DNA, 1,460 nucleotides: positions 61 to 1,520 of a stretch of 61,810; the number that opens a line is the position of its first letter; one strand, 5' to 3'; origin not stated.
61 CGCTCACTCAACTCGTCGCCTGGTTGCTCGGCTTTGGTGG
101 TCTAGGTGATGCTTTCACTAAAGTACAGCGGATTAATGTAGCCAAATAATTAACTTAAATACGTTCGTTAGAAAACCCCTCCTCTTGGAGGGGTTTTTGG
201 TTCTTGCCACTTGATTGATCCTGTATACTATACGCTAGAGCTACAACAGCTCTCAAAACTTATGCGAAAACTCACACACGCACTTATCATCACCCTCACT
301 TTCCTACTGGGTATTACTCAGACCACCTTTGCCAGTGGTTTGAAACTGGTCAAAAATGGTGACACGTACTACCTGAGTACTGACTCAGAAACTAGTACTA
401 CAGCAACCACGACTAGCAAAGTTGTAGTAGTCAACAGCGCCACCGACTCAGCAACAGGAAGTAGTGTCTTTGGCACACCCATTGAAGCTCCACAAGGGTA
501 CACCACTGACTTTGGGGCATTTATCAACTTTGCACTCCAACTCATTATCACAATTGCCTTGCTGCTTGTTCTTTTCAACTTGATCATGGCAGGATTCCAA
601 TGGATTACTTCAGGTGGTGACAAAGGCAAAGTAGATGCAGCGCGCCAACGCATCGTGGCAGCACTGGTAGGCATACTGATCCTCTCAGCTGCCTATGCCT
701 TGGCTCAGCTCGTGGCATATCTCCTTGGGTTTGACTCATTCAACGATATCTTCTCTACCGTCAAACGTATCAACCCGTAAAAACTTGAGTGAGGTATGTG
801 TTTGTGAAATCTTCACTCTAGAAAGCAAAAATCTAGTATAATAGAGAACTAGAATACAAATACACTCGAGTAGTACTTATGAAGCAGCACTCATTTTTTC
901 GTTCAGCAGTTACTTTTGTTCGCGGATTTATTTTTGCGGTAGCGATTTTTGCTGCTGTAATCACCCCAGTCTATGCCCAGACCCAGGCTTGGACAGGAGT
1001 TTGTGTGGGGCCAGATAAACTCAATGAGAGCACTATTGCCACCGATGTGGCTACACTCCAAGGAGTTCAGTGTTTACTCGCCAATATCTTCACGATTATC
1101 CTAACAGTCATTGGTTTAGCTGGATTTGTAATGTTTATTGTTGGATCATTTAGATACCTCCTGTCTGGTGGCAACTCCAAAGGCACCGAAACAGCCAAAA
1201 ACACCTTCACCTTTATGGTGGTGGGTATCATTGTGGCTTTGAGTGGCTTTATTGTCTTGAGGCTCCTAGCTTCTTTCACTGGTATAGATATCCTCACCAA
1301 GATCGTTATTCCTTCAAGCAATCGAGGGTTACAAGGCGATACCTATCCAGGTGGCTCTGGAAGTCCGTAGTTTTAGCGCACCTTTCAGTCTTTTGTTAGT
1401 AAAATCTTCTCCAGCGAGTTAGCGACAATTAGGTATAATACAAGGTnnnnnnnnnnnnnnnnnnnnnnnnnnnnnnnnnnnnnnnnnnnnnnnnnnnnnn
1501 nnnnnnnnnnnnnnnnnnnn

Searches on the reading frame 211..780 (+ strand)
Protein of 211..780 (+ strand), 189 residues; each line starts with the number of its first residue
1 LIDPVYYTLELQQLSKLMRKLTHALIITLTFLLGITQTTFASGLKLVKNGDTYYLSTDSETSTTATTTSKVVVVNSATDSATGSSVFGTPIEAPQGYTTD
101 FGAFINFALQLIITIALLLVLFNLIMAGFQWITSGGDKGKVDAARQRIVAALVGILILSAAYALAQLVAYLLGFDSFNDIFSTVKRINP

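Call 3: search_protein_families(library=pfam, proteins=[window:211-780:+], max_evalue=1)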
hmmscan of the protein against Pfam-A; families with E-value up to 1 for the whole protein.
window:211-780:+ (189 aa): 3 families
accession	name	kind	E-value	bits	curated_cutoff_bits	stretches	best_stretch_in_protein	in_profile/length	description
PF18895.5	T4SS_pilin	-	0.0068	16.9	26.6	1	105-167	9-70/71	Type IV secretion system pilin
PF11137.13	DUF2909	-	0.4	11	31.4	1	110-169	2-54/60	Protein of unknown function (DUF2909)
PF13786.12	DUF4179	-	0.95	10.4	30.1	0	22-57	10-47/94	Domain of unknown function (DUF4179)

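Call 4: search_protein_families(library=ncbifam, proteins=[window:211-780:+], max_evalue=1)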
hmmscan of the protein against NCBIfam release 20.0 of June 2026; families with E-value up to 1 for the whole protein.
window:211-780:+ (189 aa): 2 families
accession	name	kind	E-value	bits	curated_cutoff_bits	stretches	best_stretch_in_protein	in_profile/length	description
NF045849.1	ICE_MMCAP2_0565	equivalog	0.0015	18.2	40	1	97-168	5-76/80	Mbov_0395 family pilin-like conjugal transfer protein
NF038392.1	div_DrpB_YedR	equivalog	0.29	11.5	50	1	119-169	28-78/86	cell division protein DrpB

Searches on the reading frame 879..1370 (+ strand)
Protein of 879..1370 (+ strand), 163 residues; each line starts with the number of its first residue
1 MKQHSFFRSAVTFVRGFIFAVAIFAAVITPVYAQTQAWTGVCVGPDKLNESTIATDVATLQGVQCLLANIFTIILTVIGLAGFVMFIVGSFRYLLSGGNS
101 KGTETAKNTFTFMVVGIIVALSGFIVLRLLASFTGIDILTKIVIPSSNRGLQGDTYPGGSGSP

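Call 3: search_protein_families(library=pfam, proteins=[window:879-1370:+], max_evalue=1)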
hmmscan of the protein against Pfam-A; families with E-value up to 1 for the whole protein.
window:879-1370:+ (163 aa): 3 families
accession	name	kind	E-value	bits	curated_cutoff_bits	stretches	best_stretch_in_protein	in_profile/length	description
PF18895.5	T4SS_pilin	-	8.4e-06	26.2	26.6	1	62-122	4-63/71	Type IV secretion system pilin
PF24961.1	NfeD_membrane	-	0.0031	18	26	1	60-126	56-116/119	NfeD integral membrane domain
PF11712.13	Vma12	-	0.81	10.1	25.5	1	58-127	66-126/137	Endoplasmic reticulum-based factor for assembly of V-ATPase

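Call 4: search_protein_families(library=ncbifam, proteins=[window:879-1370:+], max_evalue=1)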
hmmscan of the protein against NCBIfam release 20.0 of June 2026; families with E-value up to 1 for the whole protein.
window:879-1370:+ (163 aa): 5 families
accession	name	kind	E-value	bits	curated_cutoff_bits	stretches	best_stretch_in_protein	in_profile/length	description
NF058670.1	sorting_LPXTATN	domain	0.027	14.8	32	1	105-127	4-26/32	LPxTATN C-terminal sorting signal domain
NF011179.0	PRK14584.1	equivalog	0.16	12.1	180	1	64-119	10-65/153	poly-beta-1,6-N-acetyl-D-glucosamine biosynthesis protein PgaD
NF007886.0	PRK10591.1-5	equivalog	0.23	11.5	164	1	72-134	11-72/104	hypothetical protein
NF045849.1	ICE_MMCAP2_0565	equivalog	0.23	11.1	40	1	66-130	12-76/80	Mbov_0395 family pilin-like conjugal transfer protein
NF009364.0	PRK12721.1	equivalog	0.96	8.5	381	0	18-121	88-194/352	EscU/YscU/HrcU family type III secretion system export apparatus switch protein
